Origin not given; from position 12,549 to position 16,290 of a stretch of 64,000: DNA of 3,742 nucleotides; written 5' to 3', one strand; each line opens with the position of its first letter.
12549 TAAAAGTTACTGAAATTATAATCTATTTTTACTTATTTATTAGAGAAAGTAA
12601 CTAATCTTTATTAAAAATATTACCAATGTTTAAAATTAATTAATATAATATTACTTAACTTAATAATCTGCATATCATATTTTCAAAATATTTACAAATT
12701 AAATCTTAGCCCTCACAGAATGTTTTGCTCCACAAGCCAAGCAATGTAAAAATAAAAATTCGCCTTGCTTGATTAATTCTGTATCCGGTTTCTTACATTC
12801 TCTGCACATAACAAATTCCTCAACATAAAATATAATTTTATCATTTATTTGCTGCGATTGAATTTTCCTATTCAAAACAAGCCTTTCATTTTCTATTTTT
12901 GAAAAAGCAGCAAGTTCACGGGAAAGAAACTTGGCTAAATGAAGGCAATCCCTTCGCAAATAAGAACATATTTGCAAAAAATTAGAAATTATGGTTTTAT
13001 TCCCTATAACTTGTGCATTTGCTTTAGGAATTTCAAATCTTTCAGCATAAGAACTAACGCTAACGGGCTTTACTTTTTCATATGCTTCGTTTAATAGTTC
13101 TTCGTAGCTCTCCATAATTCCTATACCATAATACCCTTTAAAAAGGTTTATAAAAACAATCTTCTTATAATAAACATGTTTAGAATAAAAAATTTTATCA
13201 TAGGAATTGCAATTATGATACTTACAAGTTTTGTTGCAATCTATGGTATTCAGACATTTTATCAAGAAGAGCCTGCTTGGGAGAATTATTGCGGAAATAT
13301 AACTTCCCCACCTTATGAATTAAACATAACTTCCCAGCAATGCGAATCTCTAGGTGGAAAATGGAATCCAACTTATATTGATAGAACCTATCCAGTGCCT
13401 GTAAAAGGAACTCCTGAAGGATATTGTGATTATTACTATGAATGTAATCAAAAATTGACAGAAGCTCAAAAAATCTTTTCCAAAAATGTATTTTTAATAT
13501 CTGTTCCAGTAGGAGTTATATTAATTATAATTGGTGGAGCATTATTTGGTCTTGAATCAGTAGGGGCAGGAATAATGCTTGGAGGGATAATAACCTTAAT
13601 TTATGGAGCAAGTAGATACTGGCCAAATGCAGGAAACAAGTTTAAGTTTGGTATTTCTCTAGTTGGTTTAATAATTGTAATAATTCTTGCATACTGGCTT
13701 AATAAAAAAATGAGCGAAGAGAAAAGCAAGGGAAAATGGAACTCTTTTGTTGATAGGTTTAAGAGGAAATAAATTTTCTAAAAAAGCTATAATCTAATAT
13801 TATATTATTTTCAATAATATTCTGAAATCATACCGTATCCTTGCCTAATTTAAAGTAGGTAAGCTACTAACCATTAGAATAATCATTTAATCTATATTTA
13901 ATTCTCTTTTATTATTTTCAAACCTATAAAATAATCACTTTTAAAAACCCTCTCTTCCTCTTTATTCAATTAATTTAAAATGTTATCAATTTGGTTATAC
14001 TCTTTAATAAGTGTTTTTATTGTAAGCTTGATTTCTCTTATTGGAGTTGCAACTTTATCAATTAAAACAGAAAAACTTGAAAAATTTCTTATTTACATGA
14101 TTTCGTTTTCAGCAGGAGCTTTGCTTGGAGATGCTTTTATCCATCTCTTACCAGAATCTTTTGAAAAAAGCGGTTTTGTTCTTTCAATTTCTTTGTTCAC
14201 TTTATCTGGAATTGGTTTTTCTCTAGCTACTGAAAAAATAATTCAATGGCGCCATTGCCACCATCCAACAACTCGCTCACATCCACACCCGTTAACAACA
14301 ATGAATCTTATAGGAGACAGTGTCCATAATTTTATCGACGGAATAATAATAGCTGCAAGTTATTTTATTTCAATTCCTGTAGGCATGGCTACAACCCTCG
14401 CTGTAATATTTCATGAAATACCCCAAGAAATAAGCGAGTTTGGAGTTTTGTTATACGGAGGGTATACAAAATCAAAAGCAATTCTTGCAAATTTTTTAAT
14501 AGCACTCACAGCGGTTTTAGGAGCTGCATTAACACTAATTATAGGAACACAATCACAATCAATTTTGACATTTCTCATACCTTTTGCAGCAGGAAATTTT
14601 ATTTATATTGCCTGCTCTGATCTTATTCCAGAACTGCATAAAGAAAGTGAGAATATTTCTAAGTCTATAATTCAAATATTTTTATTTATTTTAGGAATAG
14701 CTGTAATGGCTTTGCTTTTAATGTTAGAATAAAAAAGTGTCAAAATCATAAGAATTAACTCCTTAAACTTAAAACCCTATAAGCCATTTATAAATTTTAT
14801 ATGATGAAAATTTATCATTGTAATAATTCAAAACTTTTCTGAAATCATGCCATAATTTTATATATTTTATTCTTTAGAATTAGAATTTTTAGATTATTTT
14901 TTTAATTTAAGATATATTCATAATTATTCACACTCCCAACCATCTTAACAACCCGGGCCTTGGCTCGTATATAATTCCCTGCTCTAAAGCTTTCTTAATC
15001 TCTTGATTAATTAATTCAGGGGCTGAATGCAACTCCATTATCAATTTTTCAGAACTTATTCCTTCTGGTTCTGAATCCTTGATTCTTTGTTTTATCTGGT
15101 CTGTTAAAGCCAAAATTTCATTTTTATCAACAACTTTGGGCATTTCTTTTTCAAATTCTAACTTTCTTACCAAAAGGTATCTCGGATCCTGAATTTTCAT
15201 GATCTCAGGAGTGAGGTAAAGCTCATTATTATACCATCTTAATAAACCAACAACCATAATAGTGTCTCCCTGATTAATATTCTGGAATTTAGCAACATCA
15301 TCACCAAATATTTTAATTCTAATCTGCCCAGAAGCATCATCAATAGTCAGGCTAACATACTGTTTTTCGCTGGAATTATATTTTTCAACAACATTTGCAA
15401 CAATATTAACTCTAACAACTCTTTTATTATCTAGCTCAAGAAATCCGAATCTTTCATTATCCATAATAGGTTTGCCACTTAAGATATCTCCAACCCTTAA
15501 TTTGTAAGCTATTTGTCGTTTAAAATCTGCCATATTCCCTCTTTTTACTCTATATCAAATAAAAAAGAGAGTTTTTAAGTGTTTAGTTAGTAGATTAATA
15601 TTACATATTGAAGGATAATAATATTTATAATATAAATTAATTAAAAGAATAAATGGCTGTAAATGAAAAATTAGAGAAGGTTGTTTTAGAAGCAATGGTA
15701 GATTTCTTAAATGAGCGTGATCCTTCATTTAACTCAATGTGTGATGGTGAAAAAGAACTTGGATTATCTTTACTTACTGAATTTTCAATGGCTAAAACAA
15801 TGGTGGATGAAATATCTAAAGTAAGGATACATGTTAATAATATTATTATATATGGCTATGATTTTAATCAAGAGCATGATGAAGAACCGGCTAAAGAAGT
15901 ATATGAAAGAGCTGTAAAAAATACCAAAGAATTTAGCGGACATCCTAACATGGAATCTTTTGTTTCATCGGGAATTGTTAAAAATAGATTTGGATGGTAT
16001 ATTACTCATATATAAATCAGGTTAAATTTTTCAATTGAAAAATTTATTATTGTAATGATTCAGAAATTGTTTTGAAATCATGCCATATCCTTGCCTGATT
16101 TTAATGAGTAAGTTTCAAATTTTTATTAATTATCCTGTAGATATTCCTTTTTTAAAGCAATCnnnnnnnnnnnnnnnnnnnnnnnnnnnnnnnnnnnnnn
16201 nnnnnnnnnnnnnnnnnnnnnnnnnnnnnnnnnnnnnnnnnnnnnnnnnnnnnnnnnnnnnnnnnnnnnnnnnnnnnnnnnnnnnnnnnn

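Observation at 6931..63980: Orientation-locked, multi-hairpin intergenic repeat family (IGR-A), about 32 loci in 57 kb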

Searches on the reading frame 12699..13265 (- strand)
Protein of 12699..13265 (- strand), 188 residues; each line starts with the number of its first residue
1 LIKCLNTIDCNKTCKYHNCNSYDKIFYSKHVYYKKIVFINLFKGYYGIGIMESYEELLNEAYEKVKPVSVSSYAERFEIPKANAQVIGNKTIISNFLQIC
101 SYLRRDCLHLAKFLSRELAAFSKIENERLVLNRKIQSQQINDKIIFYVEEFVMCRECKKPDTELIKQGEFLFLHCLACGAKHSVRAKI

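Call 30: search_protein_families(library=pfam, proteins=[window:12699-13265:-], max_evalue=0.01)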
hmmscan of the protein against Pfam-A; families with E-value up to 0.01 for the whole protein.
window:12699-13265:- (188 aa): 2 families
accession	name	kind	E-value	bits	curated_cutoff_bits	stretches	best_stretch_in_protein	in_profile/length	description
PF01873.23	eIF-5_eIF-2B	-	4e-34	117.4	27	1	72-181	6-117/117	Domain found in IF2B/IF5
PF15120.11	SPACA9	-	0.0036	17.5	25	1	52-158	26-130/164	Sperm acrosome-associated protein 9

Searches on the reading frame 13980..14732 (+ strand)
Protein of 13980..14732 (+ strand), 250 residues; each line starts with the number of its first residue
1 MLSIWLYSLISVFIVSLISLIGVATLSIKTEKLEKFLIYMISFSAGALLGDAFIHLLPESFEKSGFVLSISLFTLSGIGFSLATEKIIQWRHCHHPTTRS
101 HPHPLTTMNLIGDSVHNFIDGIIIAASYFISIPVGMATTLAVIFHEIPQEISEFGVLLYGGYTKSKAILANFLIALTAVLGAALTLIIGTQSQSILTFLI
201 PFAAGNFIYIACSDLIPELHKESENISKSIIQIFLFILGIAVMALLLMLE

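Call 30: search_protein_families(library=pfam, proteins=[window:13980-14732:+], max_evalue=0.01)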
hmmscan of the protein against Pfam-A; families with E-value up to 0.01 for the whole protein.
window:13980-14732:+ (250 aa): 1 family
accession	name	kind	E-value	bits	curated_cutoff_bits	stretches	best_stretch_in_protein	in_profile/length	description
PF02535.28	Zip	-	1.7e-45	156.1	35.1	2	107-246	179-322/323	ZIP Zinc transporter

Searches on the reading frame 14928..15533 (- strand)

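Call 30: search_protein_families(library=pfam, proteins=[window:14928-15533:-], max_evalue=0.01)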
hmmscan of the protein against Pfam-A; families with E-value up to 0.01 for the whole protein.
window:14928-15533:- (201 aa): 4 families
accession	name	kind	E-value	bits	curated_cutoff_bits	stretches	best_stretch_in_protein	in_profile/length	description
PF01336.31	tRNA_anti-codon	-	7.2e-08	32.7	27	1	43-109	2-69/75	OB-fold nucleic acid binding domain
PF17008.10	DUF5088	-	0.002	18.3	29.4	1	49-125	9-85/184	Domain of unknown function (DUF5088)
PF25507.1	OB_POT1A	-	0.0021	18.3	27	1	37-90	32-87/127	POT1A-like, OB fold domain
PF13742.12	tRNA_anti_2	-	0.0051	17.4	27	0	42-103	22-83/95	OB-fold nucleic acid binding domain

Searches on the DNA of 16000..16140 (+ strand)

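Call 82: search_dna_similar(query=window:16000-16140:+, collection=plasmids, mode=distant, max_evalue=0.001, max_rows=5)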
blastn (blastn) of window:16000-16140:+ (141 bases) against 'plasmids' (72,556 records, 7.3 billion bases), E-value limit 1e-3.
No match.

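Call 83: search_dna_similar(query=window:16000-16140:+, collection=phages, mode=distant, max_evalue=0.001, max_rows=5)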
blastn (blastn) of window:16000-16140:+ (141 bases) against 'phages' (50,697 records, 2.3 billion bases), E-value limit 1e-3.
No match.
